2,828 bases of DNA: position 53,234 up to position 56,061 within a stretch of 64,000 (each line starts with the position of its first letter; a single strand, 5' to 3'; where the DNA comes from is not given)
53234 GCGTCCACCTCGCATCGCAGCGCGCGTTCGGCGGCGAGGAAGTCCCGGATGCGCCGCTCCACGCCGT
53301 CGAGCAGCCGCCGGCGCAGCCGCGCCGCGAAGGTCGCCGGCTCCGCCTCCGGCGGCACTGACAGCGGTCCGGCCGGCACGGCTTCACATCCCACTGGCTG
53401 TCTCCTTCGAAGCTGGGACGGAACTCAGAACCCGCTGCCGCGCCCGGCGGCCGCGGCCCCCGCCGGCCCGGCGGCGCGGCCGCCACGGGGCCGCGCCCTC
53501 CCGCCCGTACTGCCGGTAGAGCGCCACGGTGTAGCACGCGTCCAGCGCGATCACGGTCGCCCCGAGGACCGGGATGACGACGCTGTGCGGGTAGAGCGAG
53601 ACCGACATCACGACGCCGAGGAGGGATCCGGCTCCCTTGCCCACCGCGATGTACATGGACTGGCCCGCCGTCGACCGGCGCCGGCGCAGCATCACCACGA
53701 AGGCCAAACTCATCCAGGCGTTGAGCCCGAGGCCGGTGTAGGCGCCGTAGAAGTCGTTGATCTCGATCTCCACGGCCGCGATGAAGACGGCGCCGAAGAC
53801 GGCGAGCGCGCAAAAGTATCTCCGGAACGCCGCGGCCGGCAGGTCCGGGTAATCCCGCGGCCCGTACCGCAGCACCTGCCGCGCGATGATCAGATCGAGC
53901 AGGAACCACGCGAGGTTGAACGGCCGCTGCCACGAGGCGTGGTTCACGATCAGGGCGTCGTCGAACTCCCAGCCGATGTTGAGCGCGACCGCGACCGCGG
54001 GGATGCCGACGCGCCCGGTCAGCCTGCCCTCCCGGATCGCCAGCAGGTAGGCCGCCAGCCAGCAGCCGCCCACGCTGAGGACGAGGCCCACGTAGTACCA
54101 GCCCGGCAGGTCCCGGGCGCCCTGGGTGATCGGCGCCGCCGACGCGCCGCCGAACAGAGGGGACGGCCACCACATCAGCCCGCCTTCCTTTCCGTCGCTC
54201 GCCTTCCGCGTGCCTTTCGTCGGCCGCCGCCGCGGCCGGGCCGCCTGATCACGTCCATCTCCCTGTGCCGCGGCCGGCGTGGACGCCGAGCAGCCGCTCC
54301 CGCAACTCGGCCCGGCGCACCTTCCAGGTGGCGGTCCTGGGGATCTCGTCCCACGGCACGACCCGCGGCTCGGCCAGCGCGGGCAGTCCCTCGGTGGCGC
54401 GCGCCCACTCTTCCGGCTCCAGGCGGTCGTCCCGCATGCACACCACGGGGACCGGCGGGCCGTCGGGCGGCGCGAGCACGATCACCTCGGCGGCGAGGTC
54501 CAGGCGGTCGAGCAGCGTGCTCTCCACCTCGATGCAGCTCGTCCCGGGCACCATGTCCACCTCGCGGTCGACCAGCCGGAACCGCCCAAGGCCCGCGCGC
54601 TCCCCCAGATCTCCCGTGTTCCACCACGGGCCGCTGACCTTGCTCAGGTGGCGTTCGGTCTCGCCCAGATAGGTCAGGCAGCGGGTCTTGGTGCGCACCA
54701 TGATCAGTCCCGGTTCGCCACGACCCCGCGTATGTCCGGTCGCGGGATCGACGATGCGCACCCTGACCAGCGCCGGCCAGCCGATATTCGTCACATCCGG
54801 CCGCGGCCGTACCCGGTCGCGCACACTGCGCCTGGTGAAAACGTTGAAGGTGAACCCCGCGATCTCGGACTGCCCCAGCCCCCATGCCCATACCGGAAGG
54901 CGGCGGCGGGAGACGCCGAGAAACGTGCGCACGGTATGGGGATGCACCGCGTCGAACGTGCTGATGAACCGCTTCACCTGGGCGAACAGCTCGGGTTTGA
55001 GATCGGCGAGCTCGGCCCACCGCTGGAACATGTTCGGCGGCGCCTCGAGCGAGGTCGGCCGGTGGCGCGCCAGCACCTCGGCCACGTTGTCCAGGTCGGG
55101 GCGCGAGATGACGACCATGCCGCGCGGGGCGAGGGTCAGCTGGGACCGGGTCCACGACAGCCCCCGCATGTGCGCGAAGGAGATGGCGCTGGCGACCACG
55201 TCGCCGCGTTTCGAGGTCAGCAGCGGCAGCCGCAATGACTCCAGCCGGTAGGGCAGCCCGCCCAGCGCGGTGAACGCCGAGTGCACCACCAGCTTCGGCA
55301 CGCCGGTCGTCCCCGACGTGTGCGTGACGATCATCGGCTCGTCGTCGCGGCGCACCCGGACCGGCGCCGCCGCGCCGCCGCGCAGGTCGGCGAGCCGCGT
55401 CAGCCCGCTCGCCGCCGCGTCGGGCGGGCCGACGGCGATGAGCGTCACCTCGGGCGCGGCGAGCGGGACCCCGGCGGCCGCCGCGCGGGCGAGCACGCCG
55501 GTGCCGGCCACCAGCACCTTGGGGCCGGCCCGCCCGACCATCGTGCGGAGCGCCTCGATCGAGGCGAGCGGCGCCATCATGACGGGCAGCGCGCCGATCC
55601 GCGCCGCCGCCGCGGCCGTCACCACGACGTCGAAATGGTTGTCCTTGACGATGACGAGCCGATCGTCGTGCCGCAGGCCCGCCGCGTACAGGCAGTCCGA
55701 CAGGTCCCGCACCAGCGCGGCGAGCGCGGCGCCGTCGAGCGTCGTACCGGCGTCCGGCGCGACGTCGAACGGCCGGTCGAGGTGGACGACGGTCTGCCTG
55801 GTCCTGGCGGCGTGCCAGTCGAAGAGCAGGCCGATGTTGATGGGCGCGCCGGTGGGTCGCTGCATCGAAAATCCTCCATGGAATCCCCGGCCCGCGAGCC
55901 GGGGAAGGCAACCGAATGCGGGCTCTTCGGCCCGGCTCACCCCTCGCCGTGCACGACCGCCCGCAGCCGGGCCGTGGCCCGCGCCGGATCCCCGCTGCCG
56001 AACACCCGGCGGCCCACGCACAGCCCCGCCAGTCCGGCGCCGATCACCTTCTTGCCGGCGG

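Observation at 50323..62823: Cryptic terpenoid/prenylation-type cluster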

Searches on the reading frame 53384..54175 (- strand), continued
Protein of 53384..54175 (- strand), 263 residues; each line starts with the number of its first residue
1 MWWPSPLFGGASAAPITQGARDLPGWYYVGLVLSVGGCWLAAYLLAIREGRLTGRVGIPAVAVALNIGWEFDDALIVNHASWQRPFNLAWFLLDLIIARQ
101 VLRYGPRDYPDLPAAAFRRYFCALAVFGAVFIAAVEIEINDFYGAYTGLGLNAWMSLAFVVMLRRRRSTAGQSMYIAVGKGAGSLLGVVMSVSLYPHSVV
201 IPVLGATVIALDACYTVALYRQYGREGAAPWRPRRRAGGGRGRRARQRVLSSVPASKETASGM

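Call 50: find_homologous_proteins(query=L007:9148-10338:+, max_evalue=1e-30)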
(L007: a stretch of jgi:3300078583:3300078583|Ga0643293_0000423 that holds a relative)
Query L007:9148-10338:+ (396 aa): 1473 proteins with E <= 1e-30 among 8000 candidates; the best 120 are listed.
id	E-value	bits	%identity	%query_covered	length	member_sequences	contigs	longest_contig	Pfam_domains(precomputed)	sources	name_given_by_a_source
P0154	2.2e-255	865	100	100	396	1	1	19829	PF26558.1,PF01959.22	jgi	jgi:3-amino-4-hydroxybenzoic acid synthase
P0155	7.3e-199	679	84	92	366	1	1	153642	PF26558.1,PF01959.22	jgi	jgi:3-amino-4-hydroxybenzoic acid synthase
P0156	2.8e-194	664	83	92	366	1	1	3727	PF26558.1,PF01959.22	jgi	jgi:3-amino-4-hydroxybenzoic acid synthase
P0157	1.6e-193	661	83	92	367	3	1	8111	PF26558.1,PF01959.22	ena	-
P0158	3.0e-192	657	83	92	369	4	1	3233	PF26558.1,PF01959.22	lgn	-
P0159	3.5e-191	653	83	92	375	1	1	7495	PF26558.1,PF01959.22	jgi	jgi:3-amino-4-hydroxybenzoic acid synthase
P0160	5.1e-191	653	82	93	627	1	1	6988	PF25129.2,PF26558.1,PF01959.22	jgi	jgi:3-dehydroquinate synthase II/3-amino-4-hydroxybenzoic acid synthase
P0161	6.0e-187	640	80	92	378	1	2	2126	PF26558.1,PF01959.22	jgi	jgi:3-amino-4-hydroxybenzoic acid synthase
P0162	6.9e-185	633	78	92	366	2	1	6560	PF26558.1,PF01959.22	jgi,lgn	jgi:3-amino-4-hydroxybenzoic acid synthase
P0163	1.2e-180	619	77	92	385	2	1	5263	PF26558.1,PF01959.22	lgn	-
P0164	4.9e-177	607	76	92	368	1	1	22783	PF26558.1,PF01959.22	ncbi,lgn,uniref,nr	ncbi:3-dehydroquinate synthase II/3-amino-4-hydroxybenzoic acid synthase [Amycolatopsis xylanica]|un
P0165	3.4e-175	601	76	92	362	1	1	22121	PF26558.1,PF01959.22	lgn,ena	-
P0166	1.3e-174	599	73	92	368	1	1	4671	PF26558.1,PF01959.22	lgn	-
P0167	2.5e-173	595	75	92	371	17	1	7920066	PF26558.1,PF01959.22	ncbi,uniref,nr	ncbi:3-amino-4-hydroxybenzoic acid synthase [Streptomyces sp. S4.7]|uniref:3-dehydroquinate synthase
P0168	5.5e-173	594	74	94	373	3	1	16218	PF26558.1,PF01959.22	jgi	jgi:3-amino-4-hydroxybenzoic acid synthase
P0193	8.1e-147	507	81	74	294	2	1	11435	PF26558.1,PF01959.22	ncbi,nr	ncbi:MAG TPA: 3-dehydroquinate synthase II, partial [Streptosporangiaceae bacterium]|nr:3-dehydroqui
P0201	1.3e-105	372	60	76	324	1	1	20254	PF00348.23,PF26558.1,PF01959.22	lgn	-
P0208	6.5e-94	333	50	92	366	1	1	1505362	PF26558.1,PF01959.22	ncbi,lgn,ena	-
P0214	3.5e-92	328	52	92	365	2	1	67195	PF26558.1,PF01959.22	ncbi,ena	-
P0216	2.0e-91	325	47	92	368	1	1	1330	PF26558.1,PF01959.22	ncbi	-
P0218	1.1e-90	323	48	92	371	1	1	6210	PF26558.1,PF01959.22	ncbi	-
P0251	2.2e-84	302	46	92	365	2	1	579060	PF26558.1,PF01959.22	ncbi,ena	-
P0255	3.7e-83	298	56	71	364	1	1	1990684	PF26558.1,PF01959.22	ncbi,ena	-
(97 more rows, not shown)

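Call 74: predict_structure(alignment_id=A1)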
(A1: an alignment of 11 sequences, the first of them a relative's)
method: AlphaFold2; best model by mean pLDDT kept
length: 263 residues; sequences in the alignment: 11
mean_pLDDT: 81.6   pTM: 0.75
mean pLDDT of the five models: 81.6, 80.6, 78.8, 78.5, 72.6
residues with pLDDT >= 90: 124; 70-90: 86; 50-70: 20; < 50: 33
segments of 3 or more residues with pLDDT < 50: 1-4, 9-15, 238-248, 251-257, 259-261
pLDDT, mean of each block of 10 residues (from residue 1): 50 50 73 87 90 89 93 83 83 94 93 96 95 85 83 92 90 91 92 85 94 96 90 62 47 48 46
secondary structure, 60 per line:
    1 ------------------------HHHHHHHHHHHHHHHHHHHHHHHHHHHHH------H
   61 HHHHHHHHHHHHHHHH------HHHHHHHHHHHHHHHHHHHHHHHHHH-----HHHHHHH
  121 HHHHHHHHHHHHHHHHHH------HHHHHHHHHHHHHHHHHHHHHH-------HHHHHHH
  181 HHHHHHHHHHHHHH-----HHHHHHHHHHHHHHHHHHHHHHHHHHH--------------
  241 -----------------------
elements in order: H25-53 H60-76 H83-108 H114-138 H145-166 H174-194 H200-226

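Call 77: fold_search(model_id=the predicted structure, library=pdb)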
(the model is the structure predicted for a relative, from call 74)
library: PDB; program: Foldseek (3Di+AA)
matches with E <= 10: 288; with E <= 0.001: 0
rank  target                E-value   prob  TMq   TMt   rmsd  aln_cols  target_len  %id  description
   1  8dyp_A                5.2e-02  1.00  0.44  0.37   6.4       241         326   20  Crystal structure of human cystine transporter cystinosin (released 2022-11-16)
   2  6i6j_A                7.4e-02  1.00  0.48  0.59   5.4       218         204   14  Crystal structure of the KDEL receptor bound to synthetic nanobody. (released 2019-02-27)
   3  8dke_P                1.3e-01  0.90  0.35  0.30   8.8       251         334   16  Cryo-EM structure of cystinosin in a cytosol-open state (released 2022-09-21)
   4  5ctg_A                1.6e-01  0.99  0.48  0.56   5.9       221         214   14  The 3.1 A resolution structure of a eukaryotic SWEET transporter (released 2015-10-28)
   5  7rxc_K                2.0e-01  0.99  0.46  0.57   7.6       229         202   12  CryoEM structure of KDELR with Legobody (released 2021-10-06)
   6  8apy_A                3.2e-01  0.97  0.46  0.56   6.1       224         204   12  Crystal structure of the H12A variant of the KDEL receptor bound to sybody (released 2023-08-23)
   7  7zkz_A                3.3e-01  0.69  0.31  0.34   9.8       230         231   14  Crystal structure of cystinosin from Arabidopsis thaliana bound to two nanobodies (released 2022-08-31)
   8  6i6b                  4.0e-01  0.97  0.49  0.60   5.6       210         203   15  Crystal structure of the KDEL receptor in the peptide free state. (released 2019-02-27)
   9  6w2y_B                4.8e-01  0.35  0.28  0.16   9.6       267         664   11  CryoEM Structure of GABAB1b Homodimer (released 2020-07-01)
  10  6i6h_A                5.2e-01  0.90  0.44  0.53   6.5       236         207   14  Crystal structure of the KDEL receptor in the peptide bound state (released 2019-02-27)
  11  3no6_D                5.2e-01  0.23  0.23  0.25  13.3       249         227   12  Crystal structure of a putative thiaminase II (SE1693) from Staphylococcus epidermidis ATCC 12228 at 1.65 A resolution (released 2010-07-28)
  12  2vzb_A                7.5e-01  0.20  0.20  0.29  17.3       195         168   13  A Dodecameric Thioferritin in the Bacterial Domain, Characterization of the Bacterioferritin-Related Protein from Bact (released 2009-11-17)
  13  8vp8_A                7.8e-01  0.14  0.18  0.10  25.6       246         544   11  Cryo-EM structure of the ABC transporter PCAT1 bound with ATP and Substrate (released 2024-10-30)
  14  6raf_A                8.1e-01  0.11  0.17  0.08  26.0       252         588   15  Heterodimeric ABC exporter TmrAB in inward-facing narrow conformation under turnover conditions (released 2019-07-31)
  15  1r0d_B                8.5e-01  0.25  0.23  0.30  20.8       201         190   13  HIP1R THATCH DOMAIN CORE (released 2004-07-06)
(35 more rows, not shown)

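Call 93: list_cluster_members(proteins=[P0001, P0034, P0193, P0216, P0218, P0208, P0214, P0251, P0255])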
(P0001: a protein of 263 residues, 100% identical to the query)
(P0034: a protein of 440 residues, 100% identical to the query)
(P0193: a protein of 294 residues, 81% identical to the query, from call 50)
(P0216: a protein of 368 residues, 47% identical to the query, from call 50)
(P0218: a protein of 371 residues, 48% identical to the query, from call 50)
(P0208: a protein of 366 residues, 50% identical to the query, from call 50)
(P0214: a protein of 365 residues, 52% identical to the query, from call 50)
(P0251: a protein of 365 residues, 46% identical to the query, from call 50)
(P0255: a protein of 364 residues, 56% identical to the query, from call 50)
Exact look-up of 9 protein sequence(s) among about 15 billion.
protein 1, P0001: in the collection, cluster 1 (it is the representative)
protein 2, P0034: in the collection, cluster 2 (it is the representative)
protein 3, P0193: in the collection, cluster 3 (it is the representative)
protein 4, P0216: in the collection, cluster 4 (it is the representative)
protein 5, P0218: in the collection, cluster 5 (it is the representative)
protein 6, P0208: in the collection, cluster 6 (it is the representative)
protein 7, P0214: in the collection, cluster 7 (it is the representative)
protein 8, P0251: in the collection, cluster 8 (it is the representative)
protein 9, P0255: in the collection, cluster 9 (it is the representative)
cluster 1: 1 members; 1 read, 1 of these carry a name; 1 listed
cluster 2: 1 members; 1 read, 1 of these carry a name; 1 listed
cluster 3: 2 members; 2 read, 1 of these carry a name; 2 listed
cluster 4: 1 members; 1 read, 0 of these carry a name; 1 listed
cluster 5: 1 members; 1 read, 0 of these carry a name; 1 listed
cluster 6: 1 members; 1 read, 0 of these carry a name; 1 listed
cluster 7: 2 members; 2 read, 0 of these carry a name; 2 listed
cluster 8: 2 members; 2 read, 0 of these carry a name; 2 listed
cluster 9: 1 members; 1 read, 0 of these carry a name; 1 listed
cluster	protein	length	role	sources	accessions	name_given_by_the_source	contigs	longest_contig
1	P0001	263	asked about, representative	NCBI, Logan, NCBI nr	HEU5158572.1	MAG TPA: hypothetical protein VFU43_16365 [Streptosporangiaceae bacterium] | hypothetical protein [Streptosporangiaceae bacterium]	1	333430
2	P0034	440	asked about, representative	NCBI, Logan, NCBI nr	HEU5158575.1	MAG TPA: 4-hydroxy-3-methylbut-2-enyl diphosphate reductase [Streptosporangiaceae ... | 4-hydroxy-3-methylbut-2-enyl diphosphate reductase [Streptosporangiaceae bacterium]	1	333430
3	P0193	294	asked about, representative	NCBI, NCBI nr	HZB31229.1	MAG TPA: 3-dehydroquinate synthase II, partial [Streptosporangiaceae bacterium] | 3-dehydroquinate synthase II [Streptosporangiaceae bacterium]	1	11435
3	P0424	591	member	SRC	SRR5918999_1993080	-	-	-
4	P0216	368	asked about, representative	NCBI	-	-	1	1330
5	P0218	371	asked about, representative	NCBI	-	-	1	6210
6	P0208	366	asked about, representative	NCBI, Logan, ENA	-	-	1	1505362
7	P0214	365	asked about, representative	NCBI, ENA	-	-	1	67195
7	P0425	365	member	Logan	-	-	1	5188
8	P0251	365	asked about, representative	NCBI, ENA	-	-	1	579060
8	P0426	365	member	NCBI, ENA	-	-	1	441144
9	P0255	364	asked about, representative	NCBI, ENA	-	-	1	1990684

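Call 96: find_encoding_contigs(protein=P0002, flank=5000, max_places=2)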
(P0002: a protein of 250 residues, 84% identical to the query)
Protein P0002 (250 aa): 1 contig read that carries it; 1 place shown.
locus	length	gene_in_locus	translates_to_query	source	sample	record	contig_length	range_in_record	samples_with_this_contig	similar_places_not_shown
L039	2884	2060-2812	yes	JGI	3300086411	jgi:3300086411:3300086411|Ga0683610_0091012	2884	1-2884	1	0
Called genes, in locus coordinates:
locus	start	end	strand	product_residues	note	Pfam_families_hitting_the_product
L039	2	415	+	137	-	?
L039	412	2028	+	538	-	PF00501:AMP-binding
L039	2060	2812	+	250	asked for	PF25129:Pyr4-TMTC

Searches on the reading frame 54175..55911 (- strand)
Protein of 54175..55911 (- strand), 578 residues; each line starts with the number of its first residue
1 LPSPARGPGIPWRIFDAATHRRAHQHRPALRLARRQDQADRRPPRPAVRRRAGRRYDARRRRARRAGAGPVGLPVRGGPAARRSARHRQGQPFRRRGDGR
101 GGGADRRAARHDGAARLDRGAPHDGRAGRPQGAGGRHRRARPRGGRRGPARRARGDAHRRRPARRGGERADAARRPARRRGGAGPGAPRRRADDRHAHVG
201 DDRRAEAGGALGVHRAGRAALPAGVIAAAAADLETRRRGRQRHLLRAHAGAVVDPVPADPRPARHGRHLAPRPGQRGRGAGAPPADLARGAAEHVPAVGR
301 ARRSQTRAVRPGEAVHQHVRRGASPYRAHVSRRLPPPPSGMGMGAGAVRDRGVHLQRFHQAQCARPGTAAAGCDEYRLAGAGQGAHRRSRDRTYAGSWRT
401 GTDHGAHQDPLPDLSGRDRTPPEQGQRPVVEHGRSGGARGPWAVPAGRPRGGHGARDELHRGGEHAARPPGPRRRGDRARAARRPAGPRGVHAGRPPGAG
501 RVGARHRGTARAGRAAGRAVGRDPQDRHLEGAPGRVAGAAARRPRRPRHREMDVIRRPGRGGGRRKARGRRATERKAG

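Call 5: search_protein_families(library=pfam, proteins=[window:54175-55911:-], max_evalue=0.01)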
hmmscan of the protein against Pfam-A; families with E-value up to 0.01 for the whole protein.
window:54175-55911:- (578 aa): 0 families

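Call 10: search_protein_families(library=ncbifam, proteins=[window:54249-55865:-], max_evalue=0.01)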
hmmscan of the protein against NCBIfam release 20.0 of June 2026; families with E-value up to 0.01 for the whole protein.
window:54249-55865:- (538 aa): 67 families (the best 25 are shown)
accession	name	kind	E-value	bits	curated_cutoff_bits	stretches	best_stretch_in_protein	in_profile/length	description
NF004837.0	PRK06187.1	subfamily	2.6e-31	108.5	476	1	47-526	38-523/531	long-chain-fatty-acid--CoA ligase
NF006182.0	PRK08316.1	subfamily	1.8e-26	92.7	663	1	46-525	40-517/523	fatty acyl-CoA synthetase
NF004114.0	PRK05605.1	equivalog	1.2e-24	86.6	766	2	167-526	213-570/575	long-chain-fatty-acid--CoA ligase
NF004814.0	PRK06164.1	equivalog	5.5e-22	78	677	1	30-474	22-471/540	acyl-CoA synthetase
NF053567.1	HBDA_AROS1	equivalog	4.4e-20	71.6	1000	1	48-525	45-519/523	3-hydroxybenzoate--CoA ligase HbdA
TIGR01733.1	AA-adenyl-dom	subfamily_domain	5.7e-20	71.5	317.4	1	48-434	5-377/409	amino acid adenylation domain-containing protein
NF005857.1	PRK07786.1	exception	5e-19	68.2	733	1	40-524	32-511/513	fatty-acid--CoA ligase FadD5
TIGR02262.1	benz_CoA_lig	subfamily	7e-19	67.9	375.25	1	45-523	33-507/508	benzoate-CoA ligase family protein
NF004808.0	PRK06155.1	equivalog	1.2e-18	66.7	722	2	23-195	29-200/542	ATP-dependent acyl-CoA ligase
NF006181.0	PRK08314.1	subfamily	1.8e-18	66.1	705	2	166-524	196-553/563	long-chain-fatty-acid--CoA ligase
NF005702.0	PRK07514.1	subfamily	4.4e-18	64.9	558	1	38-525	25-500/506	malonyl-CoA synthase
NF052580.1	Str24CoAsynCasG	equivalog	8.1e-18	64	750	1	46-521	73-546/548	steroid-24-oyl-CoA synthetase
NF005801.1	PRK07656.1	equivalog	2.7e-15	56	657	1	40-522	24-500/500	FadD3 family acyl-CoA ligase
NF004822.0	PRK06178.1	equivalog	2.8e-15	55.9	782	1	45-525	65-567/571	acyl-CoA synthetase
NF004511.1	PRK05852.1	equivalog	6.5e-15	54.7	650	1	46-439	30-408/505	FadD7 family fatty acid--CoA ligase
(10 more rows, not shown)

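Call 11: search_protein_families(library=pfam, proteins=[window:54249-55865:-], max_evalue=1)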
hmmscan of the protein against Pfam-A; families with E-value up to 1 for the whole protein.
window:54249-55865:- (538 aa): 1 family
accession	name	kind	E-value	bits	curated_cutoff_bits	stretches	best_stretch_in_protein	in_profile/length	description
PF00501.34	AMP-binding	-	8.4e-40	137.2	29.9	1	16-399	2-383/384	AMP-binding enzyme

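Call 65: search_solved_structures(query=window:54249-55865:-, max_evalue=1e-10)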
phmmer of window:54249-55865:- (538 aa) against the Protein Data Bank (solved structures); distinct sequences matched with E-value up to 1e-10: 15.
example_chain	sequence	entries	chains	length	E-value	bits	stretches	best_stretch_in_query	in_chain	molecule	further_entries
9xb8_A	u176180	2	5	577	6.6e-18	68.3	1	171-525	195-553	Fatty-acid-CoA ligase FadD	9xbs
8r2q_A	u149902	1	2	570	2.4e-16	63.1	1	26-524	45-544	Probable fatty-acid-CoA ligase FadD5 (Fatty-acid-CoA synthetase) (Fatty-acid-CoA synthase)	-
4fuq_A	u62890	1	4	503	5.8e-16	61.9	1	29-525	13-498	Malonyl CoA synthetase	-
4fut_A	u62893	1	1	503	4.4e-15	59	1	29-525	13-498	Malonyl CoA synthetase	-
4gxr_A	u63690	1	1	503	4.1e-14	55.8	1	29-525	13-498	Malonyl CoA synthetase, Benzoate-CoA ligase Chimeric protein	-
4gxq_A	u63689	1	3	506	2.2e-13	53.4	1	29-523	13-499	Malonyl CoA synthetase, Benzoate-CoA ligase Chimeric protein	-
6h1b_A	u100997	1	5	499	6.3e-13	51.9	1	37-485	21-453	Fatty acid CoA ligase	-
4rlf_A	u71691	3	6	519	7.3e-13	51.7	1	38-527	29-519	Benzoate-coenzyme A ligase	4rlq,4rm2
4rm3_A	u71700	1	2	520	7.3e-13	51.7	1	38-527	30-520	Benzoate-coenzyme A ligase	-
4eat_A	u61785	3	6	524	7.5e-13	51.6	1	38-527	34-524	Benzoate-coenzyme A ligase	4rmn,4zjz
6sq8_A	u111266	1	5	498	9e-13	51.4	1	37-505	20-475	Fatty acid CoA ligase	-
6m2o_A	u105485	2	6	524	1e-12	51.1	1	38-527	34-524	Benzoate-coenzyme A ligase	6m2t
2v7b_A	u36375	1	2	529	2.4e-12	49.9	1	37-524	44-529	BENZOATE-COENZYME A LIGASE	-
6m2u_A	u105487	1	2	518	3.6e-12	49.4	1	38-525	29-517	Benzoate-coenzyme A ligase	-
8r2r_A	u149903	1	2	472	9.7e-12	48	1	26-454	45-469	Probable fatty-acid-CoA ligase FadD5 (Fatty-acid-CoA synthetase) (Fatty-acid-CoA synthase)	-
